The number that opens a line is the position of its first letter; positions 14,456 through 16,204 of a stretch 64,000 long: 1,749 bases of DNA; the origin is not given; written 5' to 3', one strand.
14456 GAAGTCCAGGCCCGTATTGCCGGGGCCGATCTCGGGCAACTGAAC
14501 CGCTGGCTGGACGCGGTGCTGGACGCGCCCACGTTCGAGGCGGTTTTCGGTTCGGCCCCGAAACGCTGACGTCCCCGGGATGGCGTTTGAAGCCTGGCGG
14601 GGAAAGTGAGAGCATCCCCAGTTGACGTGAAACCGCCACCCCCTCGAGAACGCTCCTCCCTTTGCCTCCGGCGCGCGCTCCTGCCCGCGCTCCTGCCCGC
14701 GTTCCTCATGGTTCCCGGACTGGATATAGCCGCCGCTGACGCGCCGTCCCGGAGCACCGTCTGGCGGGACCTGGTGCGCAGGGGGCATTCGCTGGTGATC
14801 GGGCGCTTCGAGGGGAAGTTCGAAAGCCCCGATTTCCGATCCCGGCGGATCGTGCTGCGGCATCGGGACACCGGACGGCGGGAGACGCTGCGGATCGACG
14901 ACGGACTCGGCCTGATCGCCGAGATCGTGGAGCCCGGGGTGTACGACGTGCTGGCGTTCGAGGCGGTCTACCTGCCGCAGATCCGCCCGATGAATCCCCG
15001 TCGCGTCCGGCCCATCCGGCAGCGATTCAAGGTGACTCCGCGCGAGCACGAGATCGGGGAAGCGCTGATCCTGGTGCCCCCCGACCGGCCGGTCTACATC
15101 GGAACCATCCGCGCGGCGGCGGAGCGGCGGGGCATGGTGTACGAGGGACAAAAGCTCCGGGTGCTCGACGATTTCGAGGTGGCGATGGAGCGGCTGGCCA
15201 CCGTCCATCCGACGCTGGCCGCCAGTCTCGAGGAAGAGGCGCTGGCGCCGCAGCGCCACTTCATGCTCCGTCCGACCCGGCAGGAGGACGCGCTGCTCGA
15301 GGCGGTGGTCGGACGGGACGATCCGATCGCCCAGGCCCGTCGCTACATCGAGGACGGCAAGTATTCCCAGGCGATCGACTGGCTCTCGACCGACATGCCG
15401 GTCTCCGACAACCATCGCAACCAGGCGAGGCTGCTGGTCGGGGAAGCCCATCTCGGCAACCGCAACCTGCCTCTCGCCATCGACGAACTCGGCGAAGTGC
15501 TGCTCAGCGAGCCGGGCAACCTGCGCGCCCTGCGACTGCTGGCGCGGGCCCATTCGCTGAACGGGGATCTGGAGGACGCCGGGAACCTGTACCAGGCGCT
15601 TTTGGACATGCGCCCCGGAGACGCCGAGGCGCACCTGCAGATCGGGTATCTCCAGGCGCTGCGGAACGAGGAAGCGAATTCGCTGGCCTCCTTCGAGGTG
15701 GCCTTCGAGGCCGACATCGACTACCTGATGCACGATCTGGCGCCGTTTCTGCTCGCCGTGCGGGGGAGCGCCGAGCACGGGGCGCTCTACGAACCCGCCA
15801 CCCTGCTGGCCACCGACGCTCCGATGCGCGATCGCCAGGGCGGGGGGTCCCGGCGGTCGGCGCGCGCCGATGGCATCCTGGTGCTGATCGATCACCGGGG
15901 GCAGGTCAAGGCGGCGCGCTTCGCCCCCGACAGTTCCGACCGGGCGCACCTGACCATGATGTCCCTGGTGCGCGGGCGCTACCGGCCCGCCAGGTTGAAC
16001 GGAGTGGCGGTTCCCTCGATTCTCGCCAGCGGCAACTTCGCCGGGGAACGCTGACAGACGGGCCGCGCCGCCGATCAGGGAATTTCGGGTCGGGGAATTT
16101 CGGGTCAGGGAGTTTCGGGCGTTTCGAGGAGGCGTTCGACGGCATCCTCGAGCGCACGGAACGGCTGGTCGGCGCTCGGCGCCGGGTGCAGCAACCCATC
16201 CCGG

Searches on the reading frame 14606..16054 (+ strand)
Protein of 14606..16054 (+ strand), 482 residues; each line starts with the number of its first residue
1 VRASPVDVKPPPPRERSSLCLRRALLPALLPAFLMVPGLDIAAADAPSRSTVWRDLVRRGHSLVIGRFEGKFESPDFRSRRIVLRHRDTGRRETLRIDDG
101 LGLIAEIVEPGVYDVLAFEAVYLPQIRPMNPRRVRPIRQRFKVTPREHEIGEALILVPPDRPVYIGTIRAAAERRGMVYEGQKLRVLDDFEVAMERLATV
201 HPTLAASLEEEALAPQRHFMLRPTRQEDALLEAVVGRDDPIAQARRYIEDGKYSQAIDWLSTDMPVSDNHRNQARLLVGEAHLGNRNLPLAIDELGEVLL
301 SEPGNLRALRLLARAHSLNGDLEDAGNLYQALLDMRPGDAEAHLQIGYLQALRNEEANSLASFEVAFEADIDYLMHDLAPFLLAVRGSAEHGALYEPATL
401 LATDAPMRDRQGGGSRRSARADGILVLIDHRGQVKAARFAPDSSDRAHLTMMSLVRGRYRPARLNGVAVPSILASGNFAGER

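Call 5: search_protein_families(library=pfam, proteins=[window:14606-16054:+], max_evalue=0.01)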
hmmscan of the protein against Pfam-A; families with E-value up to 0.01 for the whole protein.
window:14606-16054:+ (482 aa): 8 families
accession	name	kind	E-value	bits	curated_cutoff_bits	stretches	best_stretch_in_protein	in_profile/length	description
PF13432.12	TPR_16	-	6.9e-08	33.2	32.7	2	279-340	4-65/65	Tetratricopeptide repeat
PF14559.12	TPR_19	-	3.1e-07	31.1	25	1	285-343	4-62/68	Tetratricopeptide repeat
PF13414.12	TPR_11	-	0.00023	21.2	26.8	0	319-350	7-38/42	TPR repeat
PF25060.1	ARM_TT21_2nd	-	0.00029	20.8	27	1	295-344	211-260/270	Tetratricopeptide repeat protein 21 second ARM domain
PF13176.12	TPR_7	-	0.00039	20.7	27.9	0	308-339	1-34/36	Tetratricopeptide repeat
PF13431.12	TPR_17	-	0.00055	20.4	24.4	0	301-325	8-32/34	Tetratricopeptide repeat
PF13428.12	TPR_14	-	0.0011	19.8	23.5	1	307-347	2-42/44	Tetratricopeptide repeat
PF07719.23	TPR_2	-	0.0047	17.4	27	0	307-338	2-33/34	Tetratricopeptide repeat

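Call 6: search_protein_families(library=ncbifam, proteins=[window:14606-16054:+], max_evalue=0.01)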
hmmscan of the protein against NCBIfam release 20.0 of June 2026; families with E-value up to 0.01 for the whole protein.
window:14606-16054:+ (482 aa): 2 families
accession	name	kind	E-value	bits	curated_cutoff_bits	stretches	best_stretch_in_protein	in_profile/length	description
TIGR02917.1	PEP_TPR_lipo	equivalog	6.1e-10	37.6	312.2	1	249-372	545-667/899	XrtA/PEP-CTERM system TPR-repeat protein PrsT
NF040959.1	MamA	equivalog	1.8e-05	24.3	200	1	247-368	81-201/204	magnetosome protein MamA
